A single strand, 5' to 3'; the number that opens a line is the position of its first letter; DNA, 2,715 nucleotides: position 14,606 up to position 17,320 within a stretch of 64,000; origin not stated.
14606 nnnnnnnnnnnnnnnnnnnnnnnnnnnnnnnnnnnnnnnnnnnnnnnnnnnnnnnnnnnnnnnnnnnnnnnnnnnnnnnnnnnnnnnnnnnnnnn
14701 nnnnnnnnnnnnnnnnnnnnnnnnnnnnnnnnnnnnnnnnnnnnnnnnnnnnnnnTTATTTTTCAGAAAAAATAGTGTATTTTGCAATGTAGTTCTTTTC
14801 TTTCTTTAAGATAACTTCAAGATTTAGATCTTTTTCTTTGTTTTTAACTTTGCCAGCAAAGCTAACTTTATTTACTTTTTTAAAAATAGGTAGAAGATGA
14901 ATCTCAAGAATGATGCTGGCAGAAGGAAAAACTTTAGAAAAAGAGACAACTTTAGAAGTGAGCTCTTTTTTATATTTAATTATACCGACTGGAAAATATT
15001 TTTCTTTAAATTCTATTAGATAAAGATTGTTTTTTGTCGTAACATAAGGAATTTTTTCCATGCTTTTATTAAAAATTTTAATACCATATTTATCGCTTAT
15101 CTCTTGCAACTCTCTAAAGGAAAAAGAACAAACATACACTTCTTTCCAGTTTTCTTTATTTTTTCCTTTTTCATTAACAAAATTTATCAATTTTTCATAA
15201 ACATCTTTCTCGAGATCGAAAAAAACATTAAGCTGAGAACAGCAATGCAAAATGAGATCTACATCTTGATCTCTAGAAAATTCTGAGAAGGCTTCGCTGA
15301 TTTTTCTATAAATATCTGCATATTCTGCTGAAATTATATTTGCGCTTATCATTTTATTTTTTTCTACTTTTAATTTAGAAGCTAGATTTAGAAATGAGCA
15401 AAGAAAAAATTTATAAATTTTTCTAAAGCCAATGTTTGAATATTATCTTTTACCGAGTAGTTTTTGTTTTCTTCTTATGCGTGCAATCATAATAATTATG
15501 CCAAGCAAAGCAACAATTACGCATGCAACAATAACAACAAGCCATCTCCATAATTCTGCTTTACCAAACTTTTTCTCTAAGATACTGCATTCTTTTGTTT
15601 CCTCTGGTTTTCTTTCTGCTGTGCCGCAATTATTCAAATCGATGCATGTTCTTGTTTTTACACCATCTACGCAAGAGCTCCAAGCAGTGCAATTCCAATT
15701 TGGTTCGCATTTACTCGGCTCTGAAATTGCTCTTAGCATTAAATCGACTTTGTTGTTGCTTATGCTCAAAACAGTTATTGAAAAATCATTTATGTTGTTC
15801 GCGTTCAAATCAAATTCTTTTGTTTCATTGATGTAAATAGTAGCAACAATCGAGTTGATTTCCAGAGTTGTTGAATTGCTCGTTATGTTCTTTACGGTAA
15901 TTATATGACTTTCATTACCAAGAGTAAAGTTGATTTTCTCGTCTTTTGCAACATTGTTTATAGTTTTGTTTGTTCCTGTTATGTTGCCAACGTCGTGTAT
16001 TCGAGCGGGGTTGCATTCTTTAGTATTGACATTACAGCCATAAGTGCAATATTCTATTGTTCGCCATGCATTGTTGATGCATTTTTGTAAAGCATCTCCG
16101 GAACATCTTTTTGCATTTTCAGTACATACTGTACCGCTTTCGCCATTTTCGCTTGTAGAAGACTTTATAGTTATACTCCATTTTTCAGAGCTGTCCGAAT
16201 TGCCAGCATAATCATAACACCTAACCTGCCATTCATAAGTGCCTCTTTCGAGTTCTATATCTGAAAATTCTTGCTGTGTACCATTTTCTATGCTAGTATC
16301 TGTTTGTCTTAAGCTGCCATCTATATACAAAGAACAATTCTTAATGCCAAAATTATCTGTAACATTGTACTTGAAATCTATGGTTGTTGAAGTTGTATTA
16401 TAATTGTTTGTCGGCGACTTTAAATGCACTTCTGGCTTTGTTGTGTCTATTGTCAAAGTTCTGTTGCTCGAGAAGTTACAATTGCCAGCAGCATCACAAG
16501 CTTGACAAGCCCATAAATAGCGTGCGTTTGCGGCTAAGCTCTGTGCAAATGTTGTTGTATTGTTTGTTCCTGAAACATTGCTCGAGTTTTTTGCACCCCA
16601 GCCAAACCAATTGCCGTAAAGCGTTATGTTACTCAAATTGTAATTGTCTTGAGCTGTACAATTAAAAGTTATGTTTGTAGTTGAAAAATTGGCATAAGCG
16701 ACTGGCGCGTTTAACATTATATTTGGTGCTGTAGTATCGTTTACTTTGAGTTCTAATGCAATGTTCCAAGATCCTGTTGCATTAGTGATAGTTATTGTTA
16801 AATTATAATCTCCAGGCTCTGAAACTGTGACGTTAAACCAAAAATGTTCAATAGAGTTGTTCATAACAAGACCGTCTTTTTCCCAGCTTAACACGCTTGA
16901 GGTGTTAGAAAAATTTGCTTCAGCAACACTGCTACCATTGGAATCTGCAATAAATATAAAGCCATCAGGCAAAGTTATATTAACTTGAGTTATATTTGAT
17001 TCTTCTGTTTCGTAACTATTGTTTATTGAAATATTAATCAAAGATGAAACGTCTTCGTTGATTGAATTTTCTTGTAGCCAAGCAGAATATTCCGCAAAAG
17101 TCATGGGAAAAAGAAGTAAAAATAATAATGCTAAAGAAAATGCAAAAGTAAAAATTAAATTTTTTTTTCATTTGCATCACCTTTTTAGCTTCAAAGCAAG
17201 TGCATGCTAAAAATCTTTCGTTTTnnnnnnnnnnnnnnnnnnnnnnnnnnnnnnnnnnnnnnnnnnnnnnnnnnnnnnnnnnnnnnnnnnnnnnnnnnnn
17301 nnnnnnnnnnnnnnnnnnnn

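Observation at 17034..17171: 9-A homopolymer immediately after the start codon separates a perfect signal peptide from the 553-aa surface protein (frameshift, possible phase switch or indel error)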

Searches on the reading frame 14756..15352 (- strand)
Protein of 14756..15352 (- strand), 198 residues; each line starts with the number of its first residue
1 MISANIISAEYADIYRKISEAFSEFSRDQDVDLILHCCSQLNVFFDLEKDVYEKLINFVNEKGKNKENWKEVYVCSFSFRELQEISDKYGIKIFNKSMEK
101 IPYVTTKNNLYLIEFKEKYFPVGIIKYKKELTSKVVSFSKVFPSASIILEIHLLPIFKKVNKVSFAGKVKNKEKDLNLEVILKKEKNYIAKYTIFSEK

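Call 7: search_protein_families(library=pfam, proteins=[window:14756-15352:-], max_evalue=0.01)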
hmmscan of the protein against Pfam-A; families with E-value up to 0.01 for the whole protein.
window:14756-15352:- (198 aa): 1 family
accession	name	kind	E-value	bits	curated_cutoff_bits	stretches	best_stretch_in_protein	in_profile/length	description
PF21211.3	FkbH_N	-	0.0094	16.3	27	0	2-158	26-184/192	FkbH, N-terminal domain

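Call 16: find_encoding_contigs(protein=window:14756-15352:-, flank=4000, max_places=10)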
Protein window:14756-15352:- (198 aa): no gene with exactly this product is on record in the collection.

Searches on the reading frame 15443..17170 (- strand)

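Call 7: search_protein_families(library=pfam, proteins=[window:15443-17104:-], max_evalue=0.01)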
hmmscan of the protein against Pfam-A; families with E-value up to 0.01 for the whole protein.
window:15443-17104:- (553 aa): 5 families
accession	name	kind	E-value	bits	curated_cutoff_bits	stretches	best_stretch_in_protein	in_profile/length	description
PF17957.7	Big_7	-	8.1e-07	30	24.1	1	224-275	1-53/70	Bacterial Ig domain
PF19077.6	Big_13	-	9.7e-07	29.7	27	1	237-313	24-100/102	Bacterial Ig-like domain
PF15418.12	DUF4625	-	1.5e-05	25.8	27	0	219-262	9-57/131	Domain of unknown function (DUF4625)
PF07495.19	Y_Y_Y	-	0.00053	20.3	26.6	0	272-314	22-65/65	Y_Y_Y domain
PF18099.7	CBM_35_2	-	0.0022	18.5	23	0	96-160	36-98/112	Carbohydrate binding module (family 35)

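Call 8: find_homologous_proteins(query=window:15446-17170:-)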
Query seq(575 aa) (575 aa): 69 proteins with E <= 0.001 among 8000 candidates.
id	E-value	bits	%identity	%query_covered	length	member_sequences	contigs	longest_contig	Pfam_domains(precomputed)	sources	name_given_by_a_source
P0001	0.0e+0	1230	96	100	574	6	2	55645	PF17957.8,PF19077.7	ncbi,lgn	ncbi:MAG: hypothetical protein QXS77_01960 [Candidatus Pacearchaeota archaeon]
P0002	1.2e-241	821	71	99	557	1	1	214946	PF17957.8,PF19077.7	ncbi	ncbi:MAG: hypothetical protein QXP53_00990 [Candidatus Pacearchaeota archaeon]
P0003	1.7e-155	537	48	96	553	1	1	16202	-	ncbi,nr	ncbi:MAG: hypothetical protein NZ889_01330 [Candidatus Pacearchaeota archaeon]|nr:hypothetical prote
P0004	1.3e-113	398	41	66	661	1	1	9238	PF17957.8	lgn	-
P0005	6.1e-97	343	49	74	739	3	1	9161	PF13229.13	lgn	-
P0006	1.4e-79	286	39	74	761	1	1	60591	PF13229.13,PF17957.8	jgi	jgi:hypothetical protein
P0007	3.6e-75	272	39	73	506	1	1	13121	PF19077.7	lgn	-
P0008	6.7e-66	241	38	58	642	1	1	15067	PF22352.3,PF13750.13,PF19077.7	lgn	-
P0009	1.6e-54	203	32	59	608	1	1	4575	-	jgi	jgi:hypothetical protein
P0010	3.9e-47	179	38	58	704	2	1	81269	-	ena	-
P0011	2.2e-45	173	39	55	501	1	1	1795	PF15418.13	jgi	-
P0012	4.2e-38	149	34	31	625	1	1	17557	PF17957.8,PF14041.12,PF19077.7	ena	-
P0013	6.8e-32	129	33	33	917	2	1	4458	PF07495.20,PF08005.18,PF13313.12,PF17957.8,PF24421.2,PF00041.28,PF19077.7,PF16967.12,PF16656.12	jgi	-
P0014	2.1e-31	127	40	42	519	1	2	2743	-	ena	-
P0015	2.3e-29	120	30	83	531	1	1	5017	-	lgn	-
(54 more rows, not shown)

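Call 9: find_encoding_contigs(protein=window:15443-17104:-, flank=3000)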
Protein window:15443-17104:- (553 aa): no gene with exactly this product is on record in the collection.

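Call 11: find_encoding_contigs(protein=P0001, flank=5000)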
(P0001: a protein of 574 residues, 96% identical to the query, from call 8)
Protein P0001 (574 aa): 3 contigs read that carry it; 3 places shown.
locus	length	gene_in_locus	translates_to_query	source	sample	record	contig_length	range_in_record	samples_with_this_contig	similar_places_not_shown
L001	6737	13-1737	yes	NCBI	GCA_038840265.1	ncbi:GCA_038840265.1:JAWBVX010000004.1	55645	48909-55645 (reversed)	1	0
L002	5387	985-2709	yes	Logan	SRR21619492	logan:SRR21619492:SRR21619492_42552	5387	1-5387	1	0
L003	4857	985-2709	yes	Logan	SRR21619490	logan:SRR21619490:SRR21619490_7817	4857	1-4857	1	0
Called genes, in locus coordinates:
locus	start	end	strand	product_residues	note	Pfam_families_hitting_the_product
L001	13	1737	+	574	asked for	PF19077:Big_13 (faint), PF17957:Big_7 (weak)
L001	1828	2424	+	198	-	-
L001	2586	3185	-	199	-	-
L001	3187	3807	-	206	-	-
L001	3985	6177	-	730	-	-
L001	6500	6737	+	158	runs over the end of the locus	PF25212:HVO_A0114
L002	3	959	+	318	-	?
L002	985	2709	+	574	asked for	PF19077:Big_13 (faint), PF17957:Big_7 (weak)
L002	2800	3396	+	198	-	-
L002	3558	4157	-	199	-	-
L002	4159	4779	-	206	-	-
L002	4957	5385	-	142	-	?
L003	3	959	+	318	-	?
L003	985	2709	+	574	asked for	PF19077:Big_13 (faint), PF17957:Big_7 (weak)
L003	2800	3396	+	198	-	-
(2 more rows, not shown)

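Call 20: list_cluster_members(proteins=[P0001])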
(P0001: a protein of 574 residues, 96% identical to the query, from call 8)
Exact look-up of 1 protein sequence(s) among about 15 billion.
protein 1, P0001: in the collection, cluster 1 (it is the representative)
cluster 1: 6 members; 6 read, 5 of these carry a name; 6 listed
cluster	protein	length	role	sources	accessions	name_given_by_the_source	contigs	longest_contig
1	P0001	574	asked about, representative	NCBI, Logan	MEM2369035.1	MAG: hypothetical protein QXS77_01960 [Candidatus Pacearchaeota archaeon]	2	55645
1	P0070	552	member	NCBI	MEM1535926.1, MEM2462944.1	MAG: hypothetical protein QXQ82_01940 [Candidatus Pacearchaeota archaeon]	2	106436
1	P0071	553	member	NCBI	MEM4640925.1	MAG: Ig-like domain-containing protein [Candidatus Pacearchaeota archaeon]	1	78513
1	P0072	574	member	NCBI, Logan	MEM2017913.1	MAG: hypothetical protein QW585_01730 [Candidatus Pacearchaeota archaeon]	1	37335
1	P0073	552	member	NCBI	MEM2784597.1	MAG: hypothetical protein QXE93_00360 [Candidatus Pacearchaeota archaeon]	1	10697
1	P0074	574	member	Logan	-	-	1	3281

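Call 22: find_encoding_contigs(protein=P0070, flank=5000, max_places=10)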
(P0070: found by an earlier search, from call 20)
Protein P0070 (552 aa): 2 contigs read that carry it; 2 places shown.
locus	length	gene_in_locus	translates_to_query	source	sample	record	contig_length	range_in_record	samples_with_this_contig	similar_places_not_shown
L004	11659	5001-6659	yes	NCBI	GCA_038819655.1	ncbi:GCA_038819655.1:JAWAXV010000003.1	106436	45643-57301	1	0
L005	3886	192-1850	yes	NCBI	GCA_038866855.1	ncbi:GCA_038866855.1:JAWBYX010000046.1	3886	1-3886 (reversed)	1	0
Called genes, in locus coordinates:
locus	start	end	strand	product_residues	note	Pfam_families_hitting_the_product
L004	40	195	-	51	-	PF03911:Sec61_beta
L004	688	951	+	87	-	PF03891:DUF333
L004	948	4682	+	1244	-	-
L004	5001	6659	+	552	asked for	PF19077:Big_13 (faint), PF17957:Big_7 (weak)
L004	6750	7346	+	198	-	-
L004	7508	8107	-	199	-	-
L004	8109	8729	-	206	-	-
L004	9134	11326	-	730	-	-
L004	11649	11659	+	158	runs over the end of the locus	PF25212:HVO_A0114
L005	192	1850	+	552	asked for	PF19077:Big_13 (faint), PF17957:Big_7 (weak)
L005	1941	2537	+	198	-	-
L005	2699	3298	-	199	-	-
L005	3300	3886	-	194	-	?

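Call 23: find_encoding_contigs(protein=P0071, flank=5000, max_places=10)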
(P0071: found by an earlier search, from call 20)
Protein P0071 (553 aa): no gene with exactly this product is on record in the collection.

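Call 24: find_encoding_contigs(protein=P0073, flank=5000, max_places=10)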
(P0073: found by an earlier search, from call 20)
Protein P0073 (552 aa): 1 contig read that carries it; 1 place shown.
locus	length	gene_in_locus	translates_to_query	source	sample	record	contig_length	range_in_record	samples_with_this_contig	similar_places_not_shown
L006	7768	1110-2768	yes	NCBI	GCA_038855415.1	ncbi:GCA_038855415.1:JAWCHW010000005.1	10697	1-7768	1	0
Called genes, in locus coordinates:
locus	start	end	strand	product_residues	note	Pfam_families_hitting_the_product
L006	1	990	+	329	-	?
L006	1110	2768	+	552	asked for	PF19077:Big_13 (faint), PF17957:Big_7 (weak)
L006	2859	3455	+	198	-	-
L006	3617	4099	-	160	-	-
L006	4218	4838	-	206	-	-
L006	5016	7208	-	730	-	-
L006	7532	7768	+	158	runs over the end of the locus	PF25212:HVO_A0114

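Call 31: find_encoding_contigs(protein=P0002, flank=6000, max_places=3)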
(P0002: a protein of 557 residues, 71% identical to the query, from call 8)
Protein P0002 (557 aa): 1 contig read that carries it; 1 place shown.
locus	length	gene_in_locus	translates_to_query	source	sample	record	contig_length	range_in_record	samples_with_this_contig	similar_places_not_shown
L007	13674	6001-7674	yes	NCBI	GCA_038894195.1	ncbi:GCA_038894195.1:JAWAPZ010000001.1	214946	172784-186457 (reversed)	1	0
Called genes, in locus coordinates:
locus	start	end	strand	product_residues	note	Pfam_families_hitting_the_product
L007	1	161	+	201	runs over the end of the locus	-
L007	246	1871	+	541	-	PF17957:Big_7 (weak)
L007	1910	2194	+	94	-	PF03891:DUF333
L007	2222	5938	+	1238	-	PF03891:DUF333, PF00112:Peptidase_C1, PF03051:Peptidase_C1_2 (faint), PF13229:Beta_helix (faint), PF05048:NosD (weak)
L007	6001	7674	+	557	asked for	PF17957:Big_7 (faint), PF19077:Big_13 (faint)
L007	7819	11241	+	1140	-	-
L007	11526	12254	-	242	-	-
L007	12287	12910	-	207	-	-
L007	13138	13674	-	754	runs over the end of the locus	PF05124:S_layer_C (faint)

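Call 53: search_protein_families(library=ncbifam, proteins=[window:15446-17170:-], max_evalue=0.01)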
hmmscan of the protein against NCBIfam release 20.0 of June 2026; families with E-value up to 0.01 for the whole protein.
seq(575 aa): 1 family
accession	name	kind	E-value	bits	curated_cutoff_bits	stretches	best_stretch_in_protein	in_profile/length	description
TIGR01477.1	RIFIN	paralog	0.0045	16.8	176.95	1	399-572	193-345/356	variant surface antigen, rifin family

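Call 60: search_solved_structures(query=window:15443-17104:-, max_evalue=0.01)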
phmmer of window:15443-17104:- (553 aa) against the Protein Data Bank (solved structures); distinct sequences matched with E-value up to 0.01: 0.

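Call 61: find_encoding_contigs(protein=P0072, flank=1500, max_places=6)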
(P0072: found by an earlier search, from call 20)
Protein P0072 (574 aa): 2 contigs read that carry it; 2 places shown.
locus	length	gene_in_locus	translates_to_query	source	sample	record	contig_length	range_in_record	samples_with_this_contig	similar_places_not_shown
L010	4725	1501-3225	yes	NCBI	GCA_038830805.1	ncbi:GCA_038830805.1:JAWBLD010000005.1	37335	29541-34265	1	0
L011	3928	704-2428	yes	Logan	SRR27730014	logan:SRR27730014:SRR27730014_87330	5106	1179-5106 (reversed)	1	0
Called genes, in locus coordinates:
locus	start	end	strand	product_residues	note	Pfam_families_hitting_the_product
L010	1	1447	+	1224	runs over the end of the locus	-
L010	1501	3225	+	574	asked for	PF19077:Big_13 (faint), PF17957:Big_7 (weak)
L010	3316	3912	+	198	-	-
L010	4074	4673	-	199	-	-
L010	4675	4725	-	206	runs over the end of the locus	-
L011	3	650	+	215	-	?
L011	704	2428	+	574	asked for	PF19077:Big_13 (faint), PF17957:Big_7 (weak)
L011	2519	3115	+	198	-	-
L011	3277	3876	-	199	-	-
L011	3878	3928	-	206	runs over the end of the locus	-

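Call 62: find_encoding_contigs(protein=P0074, flank=1500, max_places=6)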
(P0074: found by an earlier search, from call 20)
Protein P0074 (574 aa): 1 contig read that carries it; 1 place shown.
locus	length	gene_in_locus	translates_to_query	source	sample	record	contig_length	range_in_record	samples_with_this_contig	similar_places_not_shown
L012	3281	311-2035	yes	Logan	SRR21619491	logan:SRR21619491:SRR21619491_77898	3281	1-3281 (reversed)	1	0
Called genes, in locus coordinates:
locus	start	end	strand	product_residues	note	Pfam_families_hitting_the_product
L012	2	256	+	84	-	?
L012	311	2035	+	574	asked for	PF19077:Big_13 (faint), PF17957:Big_7 (weak)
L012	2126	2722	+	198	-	-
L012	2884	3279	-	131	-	?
